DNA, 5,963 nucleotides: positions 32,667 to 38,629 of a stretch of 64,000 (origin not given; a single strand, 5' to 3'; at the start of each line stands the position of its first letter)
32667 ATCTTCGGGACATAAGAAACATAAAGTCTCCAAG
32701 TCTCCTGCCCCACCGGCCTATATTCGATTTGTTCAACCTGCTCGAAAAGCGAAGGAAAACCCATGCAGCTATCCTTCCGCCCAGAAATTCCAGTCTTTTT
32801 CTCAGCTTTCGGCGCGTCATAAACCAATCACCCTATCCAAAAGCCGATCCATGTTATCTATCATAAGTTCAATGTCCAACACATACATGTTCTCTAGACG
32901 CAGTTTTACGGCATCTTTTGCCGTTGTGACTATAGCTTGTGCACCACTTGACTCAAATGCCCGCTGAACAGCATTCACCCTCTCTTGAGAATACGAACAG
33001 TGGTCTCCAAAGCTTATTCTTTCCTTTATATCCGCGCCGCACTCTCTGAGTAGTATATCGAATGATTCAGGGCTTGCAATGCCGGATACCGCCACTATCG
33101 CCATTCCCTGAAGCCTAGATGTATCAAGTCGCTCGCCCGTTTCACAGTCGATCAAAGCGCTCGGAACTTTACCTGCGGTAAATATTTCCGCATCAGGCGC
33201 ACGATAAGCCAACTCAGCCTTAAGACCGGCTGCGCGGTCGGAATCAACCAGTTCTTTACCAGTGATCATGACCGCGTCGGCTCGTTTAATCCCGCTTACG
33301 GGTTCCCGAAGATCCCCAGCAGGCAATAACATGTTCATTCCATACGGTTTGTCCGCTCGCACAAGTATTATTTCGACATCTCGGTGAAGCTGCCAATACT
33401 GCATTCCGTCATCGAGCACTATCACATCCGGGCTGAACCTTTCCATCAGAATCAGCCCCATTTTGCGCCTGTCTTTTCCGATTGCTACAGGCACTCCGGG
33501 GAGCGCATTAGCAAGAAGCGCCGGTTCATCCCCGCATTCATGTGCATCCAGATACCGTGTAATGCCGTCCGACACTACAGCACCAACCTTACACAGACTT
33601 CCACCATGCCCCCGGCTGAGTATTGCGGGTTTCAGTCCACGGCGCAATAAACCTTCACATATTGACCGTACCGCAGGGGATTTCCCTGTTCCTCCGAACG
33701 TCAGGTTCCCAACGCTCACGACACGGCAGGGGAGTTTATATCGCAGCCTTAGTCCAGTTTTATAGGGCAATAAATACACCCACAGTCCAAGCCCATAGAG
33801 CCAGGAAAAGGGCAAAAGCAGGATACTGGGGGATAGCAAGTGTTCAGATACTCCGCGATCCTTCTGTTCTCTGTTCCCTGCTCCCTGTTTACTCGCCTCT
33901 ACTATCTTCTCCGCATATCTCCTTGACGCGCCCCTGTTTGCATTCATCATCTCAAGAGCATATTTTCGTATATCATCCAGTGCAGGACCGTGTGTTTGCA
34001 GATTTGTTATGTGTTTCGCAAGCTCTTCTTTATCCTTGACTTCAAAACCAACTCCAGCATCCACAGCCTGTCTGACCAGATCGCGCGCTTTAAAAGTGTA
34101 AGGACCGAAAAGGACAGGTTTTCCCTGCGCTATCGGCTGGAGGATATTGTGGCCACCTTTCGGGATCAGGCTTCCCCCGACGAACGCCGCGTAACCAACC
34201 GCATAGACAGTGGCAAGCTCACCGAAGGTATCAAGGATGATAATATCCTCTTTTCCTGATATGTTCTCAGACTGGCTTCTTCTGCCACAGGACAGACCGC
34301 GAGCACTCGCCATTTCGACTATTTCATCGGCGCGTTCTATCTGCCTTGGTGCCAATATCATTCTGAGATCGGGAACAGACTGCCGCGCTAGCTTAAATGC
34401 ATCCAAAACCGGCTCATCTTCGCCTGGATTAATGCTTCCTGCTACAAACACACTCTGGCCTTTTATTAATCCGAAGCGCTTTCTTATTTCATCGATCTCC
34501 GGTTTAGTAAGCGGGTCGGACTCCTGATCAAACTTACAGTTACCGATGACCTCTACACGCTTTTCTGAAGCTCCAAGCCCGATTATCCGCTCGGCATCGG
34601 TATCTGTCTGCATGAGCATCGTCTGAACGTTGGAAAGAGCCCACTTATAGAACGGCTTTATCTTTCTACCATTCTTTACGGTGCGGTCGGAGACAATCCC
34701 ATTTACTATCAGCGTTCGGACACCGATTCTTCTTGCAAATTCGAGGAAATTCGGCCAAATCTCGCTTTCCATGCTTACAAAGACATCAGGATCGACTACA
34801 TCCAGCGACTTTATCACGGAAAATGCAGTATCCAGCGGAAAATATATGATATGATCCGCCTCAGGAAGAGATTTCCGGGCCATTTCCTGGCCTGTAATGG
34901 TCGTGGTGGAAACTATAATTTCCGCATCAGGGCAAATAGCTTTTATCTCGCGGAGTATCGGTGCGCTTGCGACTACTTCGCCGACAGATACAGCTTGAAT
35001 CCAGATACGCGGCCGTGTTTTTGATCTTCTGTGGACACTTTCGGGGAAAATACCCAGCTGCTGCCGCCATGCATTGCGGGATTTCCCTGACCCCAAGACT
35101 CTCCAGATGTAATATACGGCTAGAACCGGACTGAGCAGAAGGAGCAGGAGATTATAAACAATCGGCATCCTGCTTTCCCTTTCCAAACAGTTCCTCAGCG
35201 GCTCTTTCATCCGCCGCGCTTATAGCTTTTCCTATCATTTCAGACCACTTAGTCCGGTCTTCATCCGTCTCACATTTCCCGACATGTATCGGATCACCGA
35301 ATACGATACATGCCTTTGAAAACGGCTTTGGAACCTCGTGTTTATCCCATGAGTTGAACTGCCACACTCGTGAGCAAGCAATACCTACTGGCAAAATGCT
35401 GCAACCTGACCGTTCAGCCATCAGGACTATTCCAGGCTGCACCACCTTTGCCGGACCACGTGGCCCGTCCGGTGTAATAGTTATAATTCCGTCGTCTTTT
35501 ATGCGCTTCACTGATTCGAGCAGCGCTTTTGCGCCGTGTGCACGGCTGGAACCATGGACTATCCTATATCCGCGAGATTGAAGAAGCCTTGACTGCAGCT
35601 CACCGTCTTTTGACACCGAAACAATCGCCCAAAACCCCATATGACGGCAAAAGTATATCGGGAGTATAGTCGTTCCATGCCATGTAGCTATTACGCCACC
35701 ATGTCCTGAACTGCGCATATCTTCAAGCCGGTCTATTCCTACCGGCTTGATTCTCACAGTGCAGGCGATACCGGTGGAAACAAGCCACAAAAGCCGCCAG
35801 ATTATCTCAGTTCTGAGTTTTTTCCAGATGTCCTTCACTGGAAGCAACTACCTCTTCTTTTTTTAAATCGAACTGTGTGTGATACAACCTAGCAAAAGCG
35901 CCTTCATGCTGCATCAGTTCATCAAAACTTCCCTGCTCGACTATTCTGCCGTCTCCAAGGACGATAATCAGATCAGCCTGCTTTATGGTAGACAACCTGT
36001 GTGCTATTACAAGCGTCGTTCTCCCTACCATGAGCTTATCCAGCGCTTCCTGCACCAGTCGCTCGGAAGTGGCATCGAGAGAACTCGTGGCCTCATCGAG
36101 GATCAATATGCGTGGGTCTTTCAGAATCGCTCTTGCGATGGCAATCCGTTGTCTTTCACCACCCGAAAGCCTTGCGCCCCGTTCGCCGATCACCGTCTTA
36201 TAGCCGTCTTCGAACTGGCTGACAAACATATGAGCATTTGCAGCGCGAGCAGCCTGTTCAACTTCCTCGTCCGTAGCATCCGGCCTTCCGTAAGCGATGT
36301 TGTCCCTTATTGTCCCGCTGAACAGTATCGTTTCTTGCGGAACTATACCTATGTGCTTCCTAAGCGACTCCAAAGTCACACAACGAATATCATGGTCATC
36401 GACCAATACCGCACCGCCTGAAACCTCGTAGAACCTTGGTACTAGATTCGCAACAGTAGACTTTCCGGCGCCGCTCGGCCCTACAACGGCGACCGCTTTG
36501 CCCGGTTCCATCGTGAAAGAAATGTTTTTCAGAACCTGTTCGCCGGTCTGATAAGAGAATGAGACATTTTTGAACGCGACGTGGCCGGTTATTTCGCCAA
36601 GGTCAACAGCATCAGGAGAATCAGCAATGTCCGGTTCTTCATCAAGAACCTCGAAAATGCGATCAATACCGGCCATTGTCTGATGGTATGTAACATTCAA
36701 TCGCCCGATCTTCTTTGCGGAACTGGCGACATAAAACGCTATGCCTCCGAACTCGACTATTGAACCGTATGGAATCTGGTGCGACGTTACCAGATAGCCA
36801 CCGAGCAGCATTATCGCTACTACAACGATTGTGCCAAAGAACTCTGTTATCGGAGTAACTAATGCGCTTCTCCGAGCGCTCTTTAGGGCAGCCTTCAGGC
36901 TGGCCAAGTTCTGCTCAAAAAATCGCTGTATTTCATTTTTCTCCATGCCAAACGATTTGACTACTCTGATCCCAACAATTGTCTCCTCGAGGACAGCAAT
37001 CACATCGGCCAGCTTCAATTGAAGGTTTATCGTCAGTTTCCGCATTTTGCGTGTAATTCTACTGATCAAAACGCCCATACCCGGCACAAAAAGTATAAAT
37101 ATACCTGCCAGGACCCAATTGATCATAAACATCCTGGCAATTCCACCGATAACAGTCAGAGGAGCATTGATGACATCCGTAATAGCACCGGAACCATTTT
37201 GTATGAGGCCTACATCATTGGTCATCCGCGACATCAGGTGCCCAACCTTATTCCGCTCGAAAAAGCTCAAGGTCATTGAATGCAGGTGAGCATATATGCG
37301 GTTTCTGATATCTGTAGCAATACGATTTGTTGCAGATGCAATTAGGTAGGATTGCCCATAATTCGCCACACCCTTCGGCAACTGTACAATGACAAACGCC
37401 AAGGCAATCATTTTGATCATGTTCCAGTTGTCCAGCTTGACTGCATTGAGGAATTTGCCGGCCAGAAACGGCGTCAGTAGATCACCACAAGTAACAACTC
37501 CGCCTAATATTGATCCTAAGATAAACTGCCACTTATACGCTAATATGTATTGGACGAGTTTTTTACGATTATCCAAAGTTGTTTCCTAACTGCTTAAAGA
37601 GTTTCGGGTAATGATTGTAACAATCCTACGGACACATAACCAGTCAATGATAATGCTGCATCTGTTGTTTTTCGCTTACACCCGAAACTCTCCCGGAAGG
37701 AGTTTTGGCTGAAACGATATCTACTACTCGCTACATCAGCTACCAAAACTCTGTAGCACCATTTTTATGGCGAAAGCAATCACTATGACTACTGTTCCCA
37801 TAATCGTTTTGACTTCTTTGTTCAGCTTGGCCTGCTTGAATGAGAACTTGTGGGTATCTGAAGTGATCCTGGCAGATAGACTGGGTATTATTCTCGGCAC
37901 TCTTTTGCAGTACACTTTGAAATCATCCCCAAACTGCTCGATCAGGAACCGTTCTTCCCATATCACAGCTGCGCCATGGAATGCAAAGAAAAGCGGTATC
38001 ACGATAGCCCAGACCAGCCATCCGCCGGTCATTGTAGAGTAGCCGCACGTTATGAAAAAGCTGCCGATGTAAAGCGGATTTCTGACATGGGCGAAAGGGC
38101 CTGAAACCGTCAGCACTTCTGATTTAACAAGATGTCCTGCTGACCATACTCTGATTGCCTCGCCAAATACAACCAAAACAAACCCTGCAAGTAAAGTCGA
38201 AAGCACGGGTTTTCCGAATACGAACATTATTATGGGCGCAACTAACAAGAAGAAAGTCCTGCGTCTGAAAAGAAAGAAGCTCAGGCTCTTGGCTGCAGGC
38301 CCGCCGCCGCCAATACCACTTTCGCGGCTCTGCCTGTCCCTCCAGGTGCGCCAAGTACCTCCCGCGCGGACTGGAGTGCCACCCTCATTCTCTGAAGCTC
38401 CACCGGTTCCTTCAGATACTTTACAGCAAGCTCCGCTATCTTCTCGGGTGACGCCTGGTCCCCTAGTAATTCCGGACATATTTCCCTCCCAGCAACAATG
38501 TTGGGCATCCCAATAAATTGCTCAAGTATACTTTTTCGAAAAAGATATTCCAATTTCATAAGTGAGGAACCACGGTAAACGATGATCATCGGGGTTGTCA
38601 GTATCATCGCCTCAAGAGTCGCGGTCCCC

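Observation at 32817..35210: Single-ORF fusion of Kdo transferase (WaaA) and lipid A 4'-kinase (LpxK)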

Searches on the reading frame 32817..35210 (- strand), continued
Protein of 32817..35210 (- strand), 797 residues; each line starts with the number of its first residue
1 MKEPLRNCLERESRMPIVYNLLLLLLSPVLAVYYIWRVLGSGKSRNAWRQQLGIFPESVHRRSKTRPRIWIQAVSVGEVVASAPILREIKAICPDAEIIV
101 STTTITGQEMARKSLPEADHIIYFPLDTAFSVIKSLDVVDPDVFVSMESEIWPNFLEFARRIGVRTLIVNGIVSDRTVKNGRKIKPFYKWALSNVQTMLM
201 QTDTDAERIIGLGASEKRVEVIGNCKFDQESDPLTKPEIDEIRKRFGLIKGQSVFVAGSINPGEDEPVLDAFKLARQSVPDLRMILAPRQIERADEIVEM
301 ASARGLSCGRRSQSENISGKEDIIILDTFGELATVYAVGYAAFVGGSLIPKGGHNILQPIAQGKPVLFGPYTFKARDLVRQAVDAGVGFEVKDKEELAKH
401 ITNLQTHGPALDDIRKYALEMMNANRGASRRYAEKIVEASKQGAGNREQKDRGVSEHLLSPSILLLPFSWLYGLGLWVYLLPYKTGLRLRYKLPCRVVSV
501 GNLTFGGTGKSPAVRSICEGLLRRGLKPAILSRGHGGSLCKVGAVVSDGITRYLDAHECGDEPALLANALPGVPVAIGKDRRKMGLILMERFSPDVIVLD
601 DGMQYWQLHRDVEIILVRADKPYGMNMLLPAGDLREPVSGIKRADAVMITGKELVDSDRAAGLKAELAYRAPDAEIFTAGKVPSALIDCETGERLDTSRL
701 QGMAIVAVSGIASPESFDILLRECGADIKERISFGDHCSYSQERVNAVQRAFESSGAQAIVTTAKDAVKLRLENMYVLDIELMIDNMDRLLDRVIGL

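Call 62: search_protein_families(library=pfam, proteins=[P0181, P0135, P0204, P0201, P0231, P0194, P0216, P0200], max_evalue=0.00001)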
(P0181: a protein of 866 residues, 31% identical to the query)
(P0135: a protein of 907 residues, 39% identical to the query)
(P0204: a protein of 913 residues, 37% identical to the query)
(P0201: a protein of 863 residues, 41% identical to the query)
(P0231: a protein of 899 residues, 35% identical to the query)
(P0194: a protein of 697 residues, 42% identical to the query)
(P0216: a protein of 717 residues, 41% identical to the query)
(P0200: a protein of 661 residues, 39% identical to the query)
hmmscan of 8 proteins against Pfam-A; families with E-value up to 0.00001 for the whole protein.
P0181 (866 aa): 2 families
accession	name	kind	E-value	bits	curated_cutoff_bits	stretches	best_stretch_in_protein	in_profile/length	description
PF04413.22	Glycos_transf_N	-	9.2e-115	380.9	23.9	2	466-643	2-179/179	3-Deoxy-D-manno-octulosonic-acid transferase (kdotransferase)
PF00534.26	Glycos_transf_1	-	9.7e-17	61.5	26.4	1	681-833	34-171/172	Glycosyl transferases group 1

P0135 (907 aa): 2 families
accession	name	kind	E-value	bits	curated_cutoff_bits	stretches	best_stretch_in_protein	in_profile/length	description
PF02606.20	LpxK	-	2.9e-79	267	27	1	503-809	4-295/328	Tetraacyldisaccharide-1-P 4'-kinase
PF04413.22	Glycos_transf_N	-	3.5e-57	193.3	23.9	1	41-219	2-179/179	3-Deoxy-D-manno-octulosonic-acid transferase (kdotransferase)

P0204 (913 aa): 3 families
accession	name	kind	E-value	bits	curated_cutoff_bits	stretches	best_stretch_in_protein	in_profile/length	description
PF02606.20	LpxK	-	1e-75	255.3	27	2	524-715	2-204/328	Tetraacyldisaccharide-1-P 4'-kinase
PF04413.22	Glycos_transf_N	-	1.1e-58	198.2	23.9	1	32-214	2-178/179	3-Deoxy-D-manno-octulosonic-acid transferase (kdotransferase)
PF13579.12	Glyco_trans_4_4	-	2e-07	31.9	29.7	1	112-210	57-157/158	Glycosyl transferase 4-like domain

P0201 (863 aa): 2 families
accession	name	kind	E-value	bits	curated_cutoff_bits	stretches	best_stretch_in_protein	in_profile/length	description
PF04413.22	Glycos_transf_N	-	8.7e-57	192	23.9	1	35-217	3-179/179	3-Deoxy-D-manno-octulosonic-acid transferase (kdotransferase)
PF01075.23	Glyco_transf_9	-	5.9e-32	111.4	22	1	576-827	3-238/247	Glycosyltransferase family 9 (heptosyltransferase)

P0231 (899 aa): 3 families
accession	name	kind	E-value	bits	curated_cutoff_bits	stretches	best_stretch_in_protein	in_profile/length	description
PF02606.20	LpxK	-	7.5e-70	236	27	1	562-890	3-327/328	Tetraacyldisaccharide-1-P 4'-kinase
PF04413.22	Glycos_transf_N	-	1e-62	211.3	23.9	1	35-213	3-179/179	3-Deoxy-D-manno-octulosonic-acid transferase (kdotransferase)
PF13439.12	Glyco_transf_4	-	8e-06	26.4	28.5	0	95-207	43-163/170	Glycosyltransferase Family 4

P0194 (697 aa): 2 families
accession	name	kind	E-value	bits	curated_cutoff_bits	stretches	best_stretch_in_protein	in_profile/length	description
PF04413.22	Glycos_transf_N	-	1.3e-55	188.2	23.9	1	276-457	3-179/179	3-Deoxy-D-manno-octulosonic-acid transferase (kdotransferase)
PF04028.18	DUF374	-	1.3e-24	86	26.8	1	87-148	8-69/69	Domain of unknown function (DUF374)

P0216 (717 aa): 2 families
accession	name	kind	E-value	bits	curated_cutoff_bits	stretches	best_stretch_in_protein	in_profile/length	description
PF04413.22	Glycos_transf_N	-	4.8e-55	186.3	23.9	1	332-497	14-179/179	3-Deoxy-D-manno-octulosonic-acid transferase (kdotransferase)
PF04028.18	DUF374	-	1.3e-20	73.1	26.8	1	98-163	4-69/69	Domain of unknown function (DUF374)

P0200 (661 aa): 1 family
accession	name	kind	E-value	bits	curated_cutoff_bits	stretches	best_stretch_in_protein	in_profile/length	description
PF02606.20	LpxK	-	2.1e-78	264.2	27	1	317-635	4-312/328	Tetraacyldisaccharide-1-P 4'-kinase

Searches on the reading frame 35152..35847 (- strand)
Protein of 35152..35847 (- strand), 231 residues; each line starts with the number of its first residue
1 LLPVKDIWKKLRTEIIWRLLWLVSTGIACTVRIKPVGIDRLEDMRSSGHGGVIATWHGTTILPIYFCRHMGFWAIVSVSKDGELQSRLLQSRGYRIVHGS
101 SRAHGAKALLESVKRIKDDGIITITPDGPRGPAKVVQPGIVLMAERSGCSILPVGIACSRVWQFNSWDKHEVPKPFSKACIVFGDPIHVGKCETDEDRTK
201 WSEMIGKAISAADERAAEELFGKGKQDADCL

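Call 3: search_protein_families(library=pfam, proteins=[window:35152-35847:-])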
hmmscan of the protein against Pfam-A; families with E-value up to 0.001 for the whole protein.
window:35152-35847:- (231 aa): 1 family
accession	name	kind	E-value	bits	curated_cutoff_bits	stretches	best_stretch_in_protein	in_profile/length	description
PF04028.18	DUF374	-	3.6e-20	71.8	26.8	1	65-133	1-69/69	Domain of unknown function (DUF374)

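Call 4: search_protein_families(library=ncbifam, proteins=[window:35152-35847:-])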
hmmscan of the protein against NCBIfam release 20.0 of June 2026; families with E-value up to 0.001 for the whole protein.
window:35152-35847:- (231 aa): 0 families

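Call 63: search_protein_families(library=ncbifam, proteins=[window:35152-35847:-], max_evalue=0.1)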
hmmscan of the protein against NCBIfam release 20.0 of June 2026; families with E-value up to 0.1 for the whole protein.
window:35152-35847:- (231 aa): 0 families

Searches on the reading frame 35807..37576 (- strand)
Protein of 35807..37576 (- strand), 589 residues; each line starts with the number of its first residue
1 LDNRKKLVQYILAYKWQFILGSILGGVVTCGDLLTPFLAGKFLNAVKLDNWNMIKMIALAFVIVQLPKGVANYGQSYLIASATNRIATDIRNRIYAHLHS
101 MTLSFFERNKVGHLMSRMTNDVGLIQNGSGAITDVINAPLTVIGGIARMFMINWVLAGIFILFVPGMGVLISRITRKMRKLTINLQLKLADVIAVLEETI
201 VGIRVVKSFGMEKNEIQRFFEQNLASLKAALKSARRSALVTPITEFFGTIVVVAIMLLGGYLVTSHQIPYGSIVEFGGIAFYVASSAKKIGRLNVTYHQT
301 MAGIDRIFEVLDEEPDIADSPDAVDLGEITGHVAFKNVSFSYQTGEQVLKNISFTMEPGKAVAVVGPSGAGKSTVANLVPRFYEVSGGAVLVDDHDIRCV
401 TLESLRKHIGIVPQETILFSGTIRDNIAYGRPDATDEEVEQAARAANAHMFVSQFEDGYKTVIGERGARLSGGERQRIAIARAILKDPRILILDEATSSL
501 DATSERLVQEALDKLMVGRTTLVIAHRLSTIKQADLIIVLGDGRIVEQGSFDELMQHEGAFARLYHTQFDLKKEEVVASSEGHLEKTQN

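Call 3: search_protein_families(library=pfam, proteins=[window:35807-37576:-])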
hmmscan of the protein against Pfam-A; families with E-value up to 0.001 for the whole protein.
window:35807-37576:- (589 aa): 4 families
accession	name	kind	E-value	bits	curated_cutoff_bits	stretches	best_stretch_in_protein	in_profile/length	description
PF00664.28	ABC_membrane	-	3.1e-49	168.6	28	1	20-274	3-261/274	ABC transporter transmembrane region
PF00005.33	ABC_tran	-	1.3e-33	116.9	25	1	349-498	1-137/137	ABC transporter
PF02463.25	SMC_N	-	1.6e-05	24.9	40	0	402-538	123-209/220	RecF/RecN/SMC N terminal domain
PF13191.12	AAA_16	-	5.9e-05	24.1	32.6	1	360-515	25-159/167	AAA ATPase domain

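Call 4: search_protein_families(library=ncbifam, proteins=[window:35807-37576:-])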
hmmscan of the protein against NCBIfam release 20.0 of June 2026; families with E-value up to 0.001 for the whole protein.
window:35807-37576:- (589 aa): 189 families (the best 25 are shown)
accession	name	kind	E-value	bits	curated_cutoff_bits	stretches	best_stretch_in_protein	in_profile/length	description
TIGR02203.1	MsbA_lipidA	equivalog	2.2e-155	518.4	602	1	5-570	3-571/572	lipid A export permease/ATP-binding protein MsbA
TIGR02204.1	MsbA_rel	hypoth_equivalog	1.1e-143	479.9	780.4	1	5-569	7-576/576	ABC transporter, permease/ATP-binding protein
NF052233.1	CphA_assoc_ABC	equivalog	2.6e-140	469.2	880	1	6-582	174-757/766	cyanophycin metabolism-associated ABC transporter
NF045513.1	HepA_fam_ABC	equivalog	2.4e-133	445.7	725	1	53-568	94-609/610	heterocyst formation ABC transporter subunit HepA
NF008381.0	PRK11176.1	equivalog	5e-128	428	867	1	5-570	14-581/582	lipid A ABC transporter ATP-binding protein/permease MsbA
TIGR00958.1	3a01208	subfamily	6.5e-128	428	874.6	1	30-564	175-710/711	antigen peptide transporter 2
NF010178.0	PRK13657.1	equivalog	7.8e-125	417.5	733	1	28-577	31-579/588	glucan ABC transporter ATP-binding protein/ permease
TIGR01846.1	type_I_sec_HlyB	subfamily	4.5e-118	395.4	725.55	1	33-569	156-693/694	type I secretion system permease/ATPase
TIGR01192.1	chvA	subfamily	1.1e-96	324.8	585.4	1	7-573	10-575/585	glucan export ABC transporter ATP-binding protein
TIGR03796.1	NHLM_micro_ABC1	equivalog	4.1e-96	322.8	853.3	1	23-564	161-708/710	NHLP family bacteriocin export ABC transporter peptidase/permease/ATPase subunit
TIGR03375.1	type_I_sec_LssB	subfamily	1.4e-95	321.1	693.1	1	62-557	196-691/696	type I secretion system permease/ATPase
TIGR03797.1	NHLM_micro_ABC2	equivalog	7.5e-92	308.9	709.4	1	22-568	142-685/686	NHLP bacteriocin export ABC transporter permease/ATPase subunit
NF008055.0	PRK10789.1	equivalog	1.8e-87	294.2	845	1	11-568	10-571/590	SmdA family multidrug ABC transporter permease/ATP-binding protein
TIGR01193.1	bacteriocin_ABC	subfamily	5.1e-85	286.4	523.85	1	50-566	191-707/708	peptide cleavage/export ABC transporter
NF008056.1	PRK10790.1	equivalog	8.4e-85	285.4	746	1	5-569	12-576/584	SmdB family multidrug efflux ABC transporter permease/ATP-binding protein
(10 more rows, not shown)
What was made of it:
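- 35807..37576 (-): MsbA-like lipid A flippase gene in the same operon. Calls 3 and 4 (TIGR02203 at E 2e-155).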

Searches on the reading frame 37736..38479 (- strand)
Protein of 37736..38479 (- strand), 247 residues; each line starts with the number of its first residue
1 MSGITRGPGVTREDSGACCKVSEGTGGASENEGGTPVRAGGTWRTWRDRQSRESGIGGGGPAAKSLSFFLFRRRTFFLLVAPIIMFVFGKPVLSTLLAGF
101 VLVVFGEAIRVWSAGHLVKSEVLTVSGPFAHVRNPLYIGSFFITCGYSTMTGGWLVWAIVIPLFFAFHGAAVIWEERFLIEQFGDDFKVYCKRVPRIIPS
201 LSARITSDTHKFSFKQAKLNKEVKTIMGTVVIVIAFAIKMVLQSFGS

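Call 33: search_protein_families(library=pfam, proteins=[window:37736-38479:-], max_evalue=0.00001)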
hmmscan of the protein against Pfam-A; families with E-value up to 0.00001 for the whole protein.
window:37736-38479:- (247 aa): 1 family
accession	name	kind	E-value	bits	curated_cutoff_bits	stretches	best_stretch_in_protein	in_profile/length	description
PF04191.18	PEMT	-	3.4e-08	34.3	25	1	119-185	38-104/105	Phospholipid methyltransferase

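Call 63: search_protein_families(library=ncbifam, proteins=[window:37736-38479:-], max_evalue=0.1)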
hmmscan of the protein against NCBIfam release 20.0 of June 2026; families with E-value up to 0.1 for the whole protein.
window:37736-38479:- (247 aa): 3 families
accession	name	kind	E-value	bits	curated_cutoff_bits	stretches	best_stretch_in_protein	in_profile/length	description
TIGR04571.1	LmtA_Leptospira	exception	1.1e-12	48.2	325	1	121-240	86-203/252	lipid A Kdo2 1-phosphate O-methyltransferase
NF040696.1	isopcys_mtase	equivalog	1.5e-09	38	160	1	110-200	98-189/190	protein-S-isoprenylcysteine O-methyltransferase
NF045656.1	MeththiolMtaseMddA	equivalog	8.2e-08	31.8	270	1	129-199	171-238/238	methanethiol S-methyltransferase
